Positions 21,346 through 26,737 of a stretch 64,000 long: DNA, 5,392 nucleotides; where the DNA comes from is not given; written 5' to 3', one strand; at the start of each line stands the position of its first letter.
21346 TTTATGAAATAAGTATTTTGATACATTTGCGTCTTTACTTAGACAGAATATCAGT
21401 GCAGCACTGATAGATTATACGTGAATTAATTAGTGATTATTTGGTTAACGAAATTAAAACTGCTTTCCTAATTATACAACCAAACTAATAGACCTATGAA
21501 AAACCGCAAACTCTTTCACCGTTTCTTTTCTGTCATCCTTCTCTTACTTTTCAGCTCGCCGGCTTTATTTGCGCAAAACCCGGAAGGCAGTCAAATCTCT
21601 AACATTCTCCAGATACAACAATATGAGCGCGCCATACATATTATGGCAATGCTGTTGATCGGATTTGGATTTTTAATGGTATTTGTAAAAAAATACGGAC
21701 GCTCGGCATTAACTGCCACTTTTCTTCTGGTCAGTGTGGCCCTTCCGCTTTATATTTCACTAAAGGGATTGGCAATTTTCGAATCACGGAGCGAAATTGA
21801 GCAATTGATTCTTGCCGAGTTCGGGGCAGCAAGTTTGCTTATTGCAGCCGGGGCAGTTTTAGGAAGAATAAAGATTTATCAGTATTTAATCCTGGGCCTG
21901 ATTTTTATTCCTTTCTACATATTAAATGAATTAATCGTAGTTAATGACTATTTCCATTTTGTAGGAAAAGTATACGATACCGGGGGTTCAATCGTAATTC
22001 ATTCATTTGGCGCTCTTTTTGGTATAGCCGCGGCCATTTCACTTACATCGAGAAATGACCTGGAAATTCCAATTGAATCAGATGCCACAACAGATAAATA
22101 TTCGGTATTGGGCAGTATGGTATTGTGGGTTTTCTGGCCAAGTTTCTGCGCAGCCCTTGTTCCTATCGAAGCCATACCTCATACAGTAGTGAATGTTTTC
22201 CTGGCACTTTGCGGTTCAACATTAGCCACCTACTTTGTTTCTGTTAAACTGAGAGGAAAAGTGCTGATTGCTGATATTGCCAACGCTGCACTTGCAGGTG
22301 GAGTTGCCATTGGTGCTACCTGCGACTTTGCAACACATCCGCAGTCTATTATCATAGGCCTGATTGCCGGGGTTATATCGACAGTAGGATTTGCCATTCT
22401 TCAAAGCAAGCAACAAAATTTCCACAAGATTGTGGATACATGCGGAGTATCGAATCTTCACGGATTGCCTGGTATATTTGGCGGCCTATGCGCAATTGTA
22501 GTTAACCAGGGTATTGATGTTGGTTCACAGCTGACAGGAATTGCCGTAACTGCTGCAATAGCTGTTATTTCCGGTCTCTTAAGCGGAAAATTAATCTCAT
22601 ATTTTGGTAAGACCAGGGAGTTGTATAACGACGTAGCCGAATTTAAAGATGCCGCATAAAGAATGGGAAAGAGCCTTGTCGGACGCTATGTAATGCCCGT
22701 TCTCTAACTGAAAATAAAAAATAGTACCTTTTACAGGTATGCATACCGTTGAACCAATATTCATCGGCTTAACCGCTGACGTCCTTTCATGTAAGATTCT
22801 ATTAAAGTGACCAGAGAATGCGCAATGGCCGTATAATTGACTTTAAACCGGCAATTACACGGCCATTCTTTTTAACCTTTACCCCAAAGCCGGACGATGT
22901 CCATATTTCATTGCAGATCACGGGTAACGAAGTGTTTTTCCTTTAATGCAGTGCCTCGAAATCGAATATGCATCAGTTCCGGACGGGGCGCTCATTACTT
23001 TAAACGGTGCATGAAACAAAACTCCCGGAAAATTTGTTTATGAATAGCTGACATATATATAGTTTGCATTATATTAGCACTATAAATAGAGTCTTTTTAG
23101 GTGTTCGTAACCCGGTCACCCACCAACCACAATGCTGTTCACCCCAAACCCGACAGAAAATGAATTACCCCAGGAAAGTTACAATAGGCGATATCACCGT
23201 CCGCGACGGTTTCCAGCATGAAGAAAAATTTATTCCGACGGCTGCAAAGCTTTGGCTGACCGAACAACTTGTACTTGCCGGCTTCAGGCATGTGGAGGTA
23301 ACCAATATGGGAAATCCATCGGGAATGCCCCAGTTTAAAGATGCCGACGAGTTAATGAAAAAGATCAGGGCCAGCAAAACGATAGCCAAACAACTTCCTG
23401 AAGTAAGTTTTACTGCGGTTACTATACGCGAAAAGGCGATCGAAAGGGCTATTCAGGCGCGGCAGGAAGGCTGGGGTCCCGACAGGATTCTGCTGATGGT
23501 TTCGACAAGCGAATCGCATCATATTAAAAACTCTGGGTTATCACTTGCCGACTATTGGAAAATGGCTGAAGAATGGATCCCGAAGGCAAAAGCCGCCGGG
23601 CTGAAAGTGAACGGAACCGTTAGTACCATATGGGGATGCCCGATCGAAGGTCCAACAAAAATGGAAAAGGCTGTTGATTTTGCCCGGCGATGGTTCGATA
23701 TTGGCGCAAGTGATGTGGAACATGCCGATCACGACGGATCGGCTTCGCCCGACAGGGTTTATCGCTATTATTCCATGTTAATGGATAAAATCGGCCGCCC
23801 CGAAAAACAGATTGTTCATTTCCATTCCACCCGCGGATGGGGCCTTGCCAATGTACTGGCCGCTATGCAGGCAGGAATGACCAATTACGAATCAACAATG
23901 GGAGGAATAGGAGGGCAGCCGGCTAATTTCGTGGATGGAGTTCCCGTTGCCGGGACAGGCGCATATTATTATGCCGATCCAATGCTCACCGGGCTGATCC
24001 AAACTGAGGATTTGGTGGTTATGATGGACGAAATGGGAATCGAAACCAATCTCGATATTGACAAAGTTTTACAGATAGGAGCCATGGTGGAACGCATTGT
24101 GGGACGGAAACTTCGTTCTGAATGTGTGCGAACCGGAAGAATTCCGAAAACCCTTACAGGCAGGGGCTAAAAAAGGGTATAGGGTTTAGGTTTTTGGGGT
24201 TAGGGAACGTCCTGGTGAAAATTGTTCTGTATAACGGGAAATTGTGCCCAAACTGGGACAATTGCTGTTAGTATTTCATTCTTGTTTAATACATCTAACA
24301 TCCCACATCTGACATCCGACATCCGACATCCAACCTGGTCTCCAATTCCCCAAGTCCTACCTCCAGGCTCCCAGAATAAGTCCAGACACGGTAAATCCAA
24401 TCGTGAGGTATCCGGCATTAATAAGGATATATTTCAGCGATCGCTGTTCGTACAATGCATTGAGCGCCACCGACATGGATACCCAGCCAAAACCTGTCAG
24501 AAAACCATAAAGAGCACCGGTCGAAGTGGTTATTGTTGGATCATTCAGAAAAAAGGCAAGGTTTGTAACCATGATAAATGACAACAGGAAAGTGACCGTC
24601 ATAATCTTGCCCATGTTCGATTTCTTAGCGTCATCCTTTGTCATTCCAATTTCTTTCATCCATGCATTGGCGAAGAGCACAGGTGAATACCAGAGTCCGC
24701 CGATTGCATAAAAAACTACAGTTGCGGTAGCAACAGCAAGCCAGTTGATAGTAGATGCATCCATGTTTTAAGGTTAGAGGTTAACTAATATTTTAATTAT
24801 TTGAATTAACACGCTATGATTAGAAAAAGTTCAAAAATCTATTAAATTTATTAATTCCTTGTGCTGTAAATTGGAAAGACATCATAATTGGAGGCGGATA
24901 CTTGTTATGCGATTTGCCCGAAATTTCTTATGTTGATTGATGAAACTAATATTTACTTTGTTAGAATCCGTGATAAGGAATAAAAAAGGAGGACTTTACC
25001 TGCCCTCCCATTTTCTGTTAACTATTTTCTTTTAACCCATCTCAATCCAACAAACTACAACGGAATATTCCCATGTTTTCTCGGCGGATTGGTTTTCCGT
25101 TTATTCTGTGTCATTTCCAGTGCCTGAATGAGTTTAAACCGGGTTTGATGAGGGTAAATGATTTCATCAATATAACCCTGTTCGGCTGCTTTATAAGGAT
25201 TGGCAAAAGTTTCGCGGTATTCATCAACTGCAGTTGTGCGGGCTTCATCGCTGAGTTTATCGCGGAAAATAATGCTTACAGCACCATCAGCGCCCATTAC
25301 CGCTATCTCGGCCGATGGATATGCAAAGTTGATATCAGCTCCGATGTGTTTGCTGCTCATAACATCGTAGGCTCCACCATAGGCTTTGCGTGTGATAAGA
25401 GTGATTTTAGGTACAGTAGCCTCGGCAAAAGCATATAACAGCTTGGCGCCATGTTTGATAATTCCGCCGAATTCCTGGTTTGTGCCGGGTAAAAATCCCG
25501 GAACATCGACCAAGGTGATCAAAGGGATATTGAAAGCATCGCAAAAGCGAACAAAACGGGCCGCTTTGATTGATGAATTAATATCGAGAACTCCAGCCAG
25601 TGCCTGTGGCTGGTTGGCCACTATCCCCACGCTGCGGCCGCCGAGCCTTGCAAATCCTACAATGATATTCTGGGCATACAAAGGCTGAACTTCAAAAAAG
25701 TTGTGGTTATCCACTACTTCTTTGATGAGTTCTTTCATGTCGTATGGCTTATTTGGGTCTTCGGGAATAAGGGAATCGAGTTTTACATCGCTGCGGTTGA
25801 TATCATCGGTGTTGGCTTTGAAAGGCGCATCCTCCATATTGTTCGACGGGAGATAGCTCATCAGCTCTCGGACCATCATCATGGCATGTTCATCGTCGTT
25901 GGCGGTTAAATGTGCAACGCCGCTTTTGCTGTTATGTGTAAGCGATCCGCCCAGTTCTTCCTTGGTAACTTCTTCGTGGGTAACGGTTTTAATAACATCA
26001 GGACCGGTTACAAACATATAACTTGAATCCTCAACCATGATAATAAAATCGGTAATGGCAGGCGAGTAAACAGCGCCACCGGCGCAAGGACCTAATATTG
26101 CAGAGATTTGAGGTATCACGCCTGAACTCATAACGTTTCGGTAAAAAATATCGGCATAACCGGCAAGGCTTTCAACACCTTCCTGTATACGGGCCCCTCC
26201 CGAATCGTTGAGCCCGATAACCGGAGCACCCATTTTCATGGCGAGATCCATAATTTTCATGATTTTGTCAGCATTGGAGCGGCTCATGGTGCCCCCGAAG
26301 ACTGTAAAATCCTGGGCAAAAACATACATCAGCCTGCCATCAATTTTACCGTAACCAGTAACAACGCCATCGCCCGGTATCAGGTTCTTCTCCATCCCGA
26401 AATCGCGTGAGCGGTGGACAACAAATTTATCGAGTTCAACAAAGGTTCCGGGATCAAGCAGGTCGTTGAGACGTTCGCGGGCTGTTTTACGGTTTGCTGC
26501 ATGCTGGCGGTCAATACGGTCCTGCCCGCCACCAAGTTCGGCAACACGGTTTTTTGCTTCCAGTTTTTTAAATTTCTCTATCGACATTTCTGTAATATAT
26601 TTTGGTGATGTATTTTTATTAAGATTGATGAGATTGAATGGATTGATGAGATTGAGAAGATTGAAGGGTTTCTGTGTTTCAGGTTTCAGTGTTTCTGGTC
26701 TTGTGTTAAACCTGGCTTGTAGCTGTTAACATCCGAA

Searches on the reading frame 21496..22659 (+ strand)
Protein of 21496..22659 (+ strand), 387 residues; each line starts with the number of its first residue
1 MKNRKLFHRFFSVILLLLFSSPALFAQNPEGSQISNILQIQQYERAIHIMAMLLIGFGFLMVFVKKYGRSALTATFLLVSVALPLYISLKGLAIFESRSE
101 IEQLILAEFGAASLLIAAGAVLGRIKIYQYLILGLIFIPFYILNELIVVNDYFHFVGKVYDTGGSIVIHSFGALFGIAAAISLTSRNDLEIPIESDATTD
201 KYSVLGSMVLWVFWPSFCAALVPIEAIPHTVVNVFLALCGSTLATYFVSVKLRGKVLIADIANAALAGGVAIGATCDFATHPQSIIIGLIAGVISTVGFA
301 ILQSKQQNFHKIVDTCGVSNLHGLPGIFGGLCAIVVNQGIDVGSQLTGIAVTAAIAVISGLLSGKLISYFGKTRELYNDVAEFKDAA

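Call 9: search_protein_families(library=pfam, proteins=[window:21496-22659:+])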
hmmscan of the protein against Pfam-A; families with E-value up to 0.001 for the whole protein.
window:21496-22659:+ (387 aa): 1 family
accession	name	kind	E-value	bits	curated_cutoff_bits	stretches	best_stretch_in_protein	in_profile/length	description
PF00909.26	Ammonium_transp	-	1.1e-46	159.8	23.2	1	45-372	39-377/399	Ammonium Transporter Family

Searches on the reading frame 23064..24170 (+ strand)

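Call 9: search_protein_families(library=pfam, proteins=[window:23064-24170:+])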
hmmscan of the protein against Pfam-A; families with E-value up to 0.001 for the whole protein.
window:23064-24170:+ (368 aa): 1 family
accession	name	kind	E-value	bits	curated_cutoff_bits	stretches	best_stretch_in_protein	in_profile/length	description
PF00682.25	HMGL-like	-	1.4e-31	110.3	29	1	39-342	2-260/260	HMGL-like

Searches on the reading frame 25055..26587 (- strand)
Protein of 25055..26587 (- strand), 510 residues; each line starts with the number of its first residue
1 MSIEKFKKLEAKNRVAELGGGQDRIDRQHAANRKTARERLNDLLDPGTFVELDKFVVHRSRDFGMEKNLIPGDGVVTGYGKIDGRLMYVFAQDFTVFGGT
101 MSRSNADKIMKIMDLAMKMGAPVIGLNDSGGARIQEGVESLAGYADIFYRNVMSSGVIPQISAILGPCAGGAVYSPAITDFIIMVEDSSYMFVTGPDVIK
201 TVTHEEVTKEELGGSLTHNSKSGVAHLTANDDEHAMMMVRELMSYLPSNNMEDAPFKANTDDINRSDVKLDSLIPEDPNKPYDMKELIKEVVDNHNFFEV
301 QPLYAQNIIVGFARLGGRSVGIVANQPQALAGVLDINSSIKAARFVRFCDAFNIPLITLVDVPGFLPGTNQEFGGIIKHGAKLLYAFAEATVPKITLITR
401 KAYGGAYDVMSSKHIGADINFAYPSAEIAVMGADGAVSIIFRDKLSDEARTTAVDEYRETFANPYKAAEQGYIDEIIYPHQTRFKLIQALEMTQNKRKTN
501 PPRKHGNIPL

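Call 9: search_protein_families(library=pfam, proteins=[window:25055-26587:-])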
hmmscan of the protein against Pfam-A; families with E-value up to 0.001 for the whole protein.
window:25055-26587:- (510 aa): 2 families
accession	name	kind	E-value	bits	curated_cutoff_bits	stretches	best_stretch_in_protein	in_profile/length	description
PF01039.27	Carboxyl_trans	-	2.5e-200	666.7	22.3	1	27-508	1-493/493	Carboxyl transferase domain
PF03255.19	ACCA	-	2.9e-16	60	23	2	336-453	130-243/310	Acetyl co-enzyme A carboxylase carboxyltransferase-like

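Call 61: find_homologous_proteins(query=window:25055-26587:-, max_evalue=1e-100)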
Query window:25055-26587:- (510 aa): 8000 proteins with E <= 1e-100 among 8000 candidates; the best 120 are listed.
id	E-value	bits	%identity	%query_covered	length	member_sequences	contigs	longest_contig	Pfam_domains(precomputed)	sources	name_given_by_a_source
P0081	0.0e+0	1146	100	100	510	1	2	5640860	PF01039.28,PF03255.20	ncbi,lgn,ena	-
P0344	0.0e+0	1132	99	100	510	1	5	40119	PF01039.28,PF03255.20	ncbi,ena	-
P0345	0.0e+0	1108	96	100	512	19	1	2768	PF01039.28,PF03255.20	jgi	jgi:propionyl-CoA carboxylase beta chain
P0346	0.0e+0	1107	96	99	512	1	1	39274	PF01039.28,PF03255.20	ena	-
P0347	0.0e+0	1103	95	99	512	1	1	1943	PF01039.28,PF03255.20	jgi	-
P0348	0.0e+0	1103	95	99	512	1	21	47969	PF01039.28,PF03255.20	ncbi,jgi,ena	jgi:propionyl-CoA carboxylase beta chain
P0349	0.0e+0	1101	95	99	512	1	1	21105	PF01039.28,PF03255.20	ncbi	ncbi:MAG: acyl-CoA carboxylase subunit beta [Bacteroidales bacterium]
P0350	0.0e+0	1100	96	99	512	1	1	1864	PF01039.28,PF03255.20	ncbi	-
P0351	0.0e+0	1099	95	99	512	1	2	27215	PF01039.28,PF03255.20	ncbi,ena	-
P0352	0.0e+0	1099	95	99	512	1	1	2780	PF01039.28,PF03255.20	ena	-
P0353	0.0e+0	1098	95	99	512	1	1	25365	PF01039.28,PF03255.20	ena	-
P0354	0.0e+0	1098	95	99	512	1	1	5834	PF01039.28,PF03255.20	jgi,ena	jgi:propionyl-CoA carboxylase beta chain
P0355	0.0e+0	1097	95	99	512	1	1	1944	PF01039.28,PF03255.20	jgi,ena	jgi:propionyl-CoA carboxylase beta chain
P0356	0.0e+0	1094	94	100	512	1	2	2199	PF01039.28,PF03255.20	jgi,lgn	jgi:propionyl-CoA carboxylase beta chain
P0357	0.0e+0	1092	95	100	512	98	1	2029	PF01039.28,PF03255.20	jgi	jgi:propionyl-CoA carboxylase beta chain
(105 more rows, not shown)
